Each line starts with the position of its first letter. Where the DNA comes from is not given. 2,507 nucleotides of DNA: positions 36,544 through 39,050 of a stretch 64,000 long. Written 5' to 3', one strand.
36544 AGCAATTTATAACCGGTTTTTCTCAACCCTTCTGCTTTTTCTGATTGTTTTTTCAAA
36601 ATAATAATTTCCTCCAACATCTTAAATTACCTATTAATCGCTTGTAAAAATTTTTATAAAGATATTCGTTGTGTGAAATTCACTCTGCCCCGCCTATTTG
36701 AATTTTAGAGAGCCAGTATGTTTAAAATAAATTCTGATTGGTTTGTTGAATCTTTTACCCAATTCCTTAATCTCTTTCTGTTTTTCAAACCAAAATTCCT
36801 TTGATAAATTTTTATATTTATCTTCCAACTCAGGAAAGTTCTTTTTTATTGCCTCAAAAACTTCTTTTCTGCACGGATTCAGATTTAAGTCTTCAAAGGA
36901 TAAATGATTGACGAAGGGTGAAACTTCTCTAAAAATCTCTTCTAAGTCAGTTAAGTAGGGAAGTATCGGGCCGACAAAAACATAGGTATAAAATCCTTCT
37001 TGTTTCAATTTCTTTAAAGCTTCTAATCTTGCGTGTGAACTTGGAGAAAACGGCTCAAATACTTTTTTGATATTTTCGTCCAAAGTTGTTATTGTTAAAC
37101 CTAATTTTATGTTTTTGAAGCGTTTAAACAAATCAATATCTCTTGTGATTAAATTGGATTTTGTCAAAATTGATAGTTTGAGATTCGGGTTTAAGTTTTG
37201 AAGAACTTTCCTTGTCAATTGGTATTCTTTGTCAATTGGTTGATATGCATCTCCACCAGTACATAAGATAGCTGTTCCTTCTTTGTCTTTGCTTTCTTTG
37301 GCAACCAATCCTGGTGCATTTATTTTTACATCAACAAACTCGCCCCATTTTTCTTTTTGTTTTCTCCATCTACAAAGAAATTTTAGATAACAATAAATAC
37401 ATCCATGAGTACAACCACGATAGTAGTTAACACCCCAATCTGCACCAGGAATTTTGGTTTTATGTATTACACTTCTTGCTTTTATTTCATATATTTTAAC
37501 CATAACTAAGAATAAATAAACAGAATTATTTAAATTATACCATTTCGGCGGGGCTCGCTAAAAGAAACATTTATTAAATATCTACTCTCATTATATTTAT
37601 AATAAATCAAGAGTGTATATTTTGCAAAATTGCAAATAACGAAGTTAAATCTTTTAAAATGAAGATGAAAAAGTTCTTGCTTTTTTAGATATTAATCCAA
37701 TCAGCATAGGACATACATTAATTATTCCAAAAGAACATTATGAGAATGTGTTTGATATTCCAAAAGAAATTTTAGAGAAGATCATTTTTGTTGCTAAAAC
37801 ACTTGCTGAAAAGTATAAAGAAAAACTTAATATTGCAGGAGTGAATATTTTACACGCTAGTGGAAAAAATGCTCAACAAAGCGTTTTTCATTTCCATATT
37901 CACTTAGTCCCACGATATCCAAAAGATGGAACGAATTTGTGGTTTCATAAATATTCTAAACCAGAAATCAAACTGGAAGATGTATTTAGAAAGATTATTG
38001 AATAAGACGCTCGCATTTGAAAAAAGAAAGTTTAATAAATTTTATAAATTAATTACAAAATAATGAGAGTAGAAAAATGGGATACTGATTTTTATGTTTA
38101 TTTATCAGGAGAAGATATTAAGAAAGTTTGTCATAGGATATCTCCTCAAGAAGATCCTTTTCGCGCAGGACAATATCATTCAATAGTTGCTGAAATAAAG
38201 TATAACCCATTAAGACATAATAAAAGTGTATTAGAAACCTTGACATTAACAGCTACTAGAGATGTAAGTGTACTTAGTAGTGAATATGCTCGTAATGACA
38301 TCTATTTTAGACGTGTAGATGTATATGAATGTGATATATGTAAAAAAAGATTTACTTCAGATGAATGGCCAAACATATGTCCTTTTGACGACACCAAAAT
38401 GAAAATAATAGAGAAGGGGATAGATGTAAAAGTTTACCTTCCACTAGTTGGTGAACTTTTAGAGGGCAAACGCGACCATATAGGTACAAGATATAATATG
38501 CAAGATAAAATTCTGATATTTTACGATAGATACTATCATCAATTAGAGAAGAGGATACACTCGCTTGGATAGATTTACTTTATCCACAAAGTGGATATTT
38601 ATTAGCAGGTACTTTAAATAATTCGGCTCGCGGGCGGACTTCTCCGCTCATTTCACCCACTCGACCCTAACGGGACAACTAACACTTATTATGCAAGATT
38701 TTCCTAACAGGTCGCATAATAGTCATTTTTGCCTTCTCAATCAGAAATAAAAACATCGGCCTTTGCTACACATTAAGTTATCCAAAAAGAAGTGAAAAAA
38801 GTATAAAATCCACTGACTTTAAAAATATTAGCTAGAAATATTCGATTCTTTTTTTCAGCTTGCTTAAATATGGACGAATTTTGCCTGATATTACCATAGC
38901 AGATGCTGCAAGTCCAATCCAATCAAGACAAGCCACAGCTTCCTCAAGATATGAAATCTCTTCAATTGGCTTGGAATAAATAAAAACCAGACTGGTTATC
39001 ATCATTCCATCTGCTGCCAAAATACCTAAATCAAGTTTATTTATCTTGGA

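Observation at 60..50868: Every tRNA gene in the window is interrupted: 7 tRNAs carry 13 predicted inserts, mostly at non-canonical positions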

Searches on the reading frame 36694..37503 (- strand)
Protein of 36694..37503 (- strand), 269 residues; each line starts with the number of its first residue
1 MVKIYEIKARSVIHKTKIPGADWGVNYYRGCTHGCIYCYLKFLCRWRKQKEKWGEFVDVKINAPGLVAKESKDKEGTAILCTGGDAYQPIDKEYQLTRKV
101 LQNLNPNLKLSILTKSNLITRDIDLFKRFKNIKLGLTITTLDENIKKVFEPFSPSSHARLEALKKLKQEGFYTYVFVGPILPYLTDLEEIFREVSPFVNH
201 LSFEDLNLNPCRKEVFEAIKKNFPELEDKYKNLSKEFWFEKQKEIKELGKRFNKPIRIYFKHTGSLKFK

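Call 18: search_protein_families(library=pfam, proteins=[window:36694-37503:-], max_evalue=0.0001)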
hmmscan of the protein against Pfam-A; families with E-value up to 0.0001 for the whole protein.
window:36694-37503:- (269 aa): 1 family
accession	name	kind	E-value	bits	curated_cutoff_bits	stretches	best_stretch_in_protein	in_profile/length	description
PF04055.27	Radical_SAM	-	4.4e-15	56.7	29.5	1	25-189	1-161/166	Radical SAM superfamily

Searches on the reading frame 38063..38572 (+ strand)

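Call 18: search_protein_families(library=pfam, proteins=[window:38063-38572:+], max_evalue=0.0001)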
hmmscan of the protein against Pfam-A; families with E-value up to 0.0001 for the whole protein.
window:38063-38572:+ (169 aa): 0 families

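Call 26: search_protein_families(library=pfam, proteins=[window:38063-38572:+], max_evalue=0.01)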
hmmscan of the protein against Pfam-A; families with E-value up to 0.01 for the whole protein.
window:38063-38572:+ (169 aa): 2 families
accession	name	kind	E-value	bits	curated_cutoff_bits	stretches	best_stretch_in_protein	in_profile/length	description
PF23455.1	DUF7129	-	0.00035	20.7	30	1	78-108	2-32/45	Domain of unknown function (DUF7129)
PF13912.12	zf-C2H2_6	-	0.0027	18.1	25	1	87-99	1-13/27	C2H2-type zinc finger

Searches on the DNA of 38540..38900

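Call 72: search_rna_families(source=window, start=38540, end=38900, threshold=evalue, max_evalue=10, show_alignments=3)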
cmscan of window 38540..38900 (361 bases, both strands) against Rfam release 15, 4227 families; matches with E-value up to 10: 4.
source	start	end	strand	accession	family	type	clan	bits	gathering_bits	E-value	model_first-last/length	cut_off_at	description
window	38709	38804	+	RF04345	Plastid-rps12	Cis-reg;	-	17.6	78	9.2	1-97/97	no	Plastid-rps12 3UTR RNA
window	38675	38732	-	RF00840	mir-374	Gene; miRNA;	-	13.8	54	7.5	1-71/71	no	mir-374 microRNA precursor family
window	38717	38804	-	RF00736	mir-320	Gene; miRNA;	-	13.6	55.5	2.8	1-76/76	no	mir-320 microRNA precursor family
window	38735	38861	-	RF01471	rliB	Gene; sRNA;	-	12.2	40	4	1-360/360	no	Listeria sRNA rliB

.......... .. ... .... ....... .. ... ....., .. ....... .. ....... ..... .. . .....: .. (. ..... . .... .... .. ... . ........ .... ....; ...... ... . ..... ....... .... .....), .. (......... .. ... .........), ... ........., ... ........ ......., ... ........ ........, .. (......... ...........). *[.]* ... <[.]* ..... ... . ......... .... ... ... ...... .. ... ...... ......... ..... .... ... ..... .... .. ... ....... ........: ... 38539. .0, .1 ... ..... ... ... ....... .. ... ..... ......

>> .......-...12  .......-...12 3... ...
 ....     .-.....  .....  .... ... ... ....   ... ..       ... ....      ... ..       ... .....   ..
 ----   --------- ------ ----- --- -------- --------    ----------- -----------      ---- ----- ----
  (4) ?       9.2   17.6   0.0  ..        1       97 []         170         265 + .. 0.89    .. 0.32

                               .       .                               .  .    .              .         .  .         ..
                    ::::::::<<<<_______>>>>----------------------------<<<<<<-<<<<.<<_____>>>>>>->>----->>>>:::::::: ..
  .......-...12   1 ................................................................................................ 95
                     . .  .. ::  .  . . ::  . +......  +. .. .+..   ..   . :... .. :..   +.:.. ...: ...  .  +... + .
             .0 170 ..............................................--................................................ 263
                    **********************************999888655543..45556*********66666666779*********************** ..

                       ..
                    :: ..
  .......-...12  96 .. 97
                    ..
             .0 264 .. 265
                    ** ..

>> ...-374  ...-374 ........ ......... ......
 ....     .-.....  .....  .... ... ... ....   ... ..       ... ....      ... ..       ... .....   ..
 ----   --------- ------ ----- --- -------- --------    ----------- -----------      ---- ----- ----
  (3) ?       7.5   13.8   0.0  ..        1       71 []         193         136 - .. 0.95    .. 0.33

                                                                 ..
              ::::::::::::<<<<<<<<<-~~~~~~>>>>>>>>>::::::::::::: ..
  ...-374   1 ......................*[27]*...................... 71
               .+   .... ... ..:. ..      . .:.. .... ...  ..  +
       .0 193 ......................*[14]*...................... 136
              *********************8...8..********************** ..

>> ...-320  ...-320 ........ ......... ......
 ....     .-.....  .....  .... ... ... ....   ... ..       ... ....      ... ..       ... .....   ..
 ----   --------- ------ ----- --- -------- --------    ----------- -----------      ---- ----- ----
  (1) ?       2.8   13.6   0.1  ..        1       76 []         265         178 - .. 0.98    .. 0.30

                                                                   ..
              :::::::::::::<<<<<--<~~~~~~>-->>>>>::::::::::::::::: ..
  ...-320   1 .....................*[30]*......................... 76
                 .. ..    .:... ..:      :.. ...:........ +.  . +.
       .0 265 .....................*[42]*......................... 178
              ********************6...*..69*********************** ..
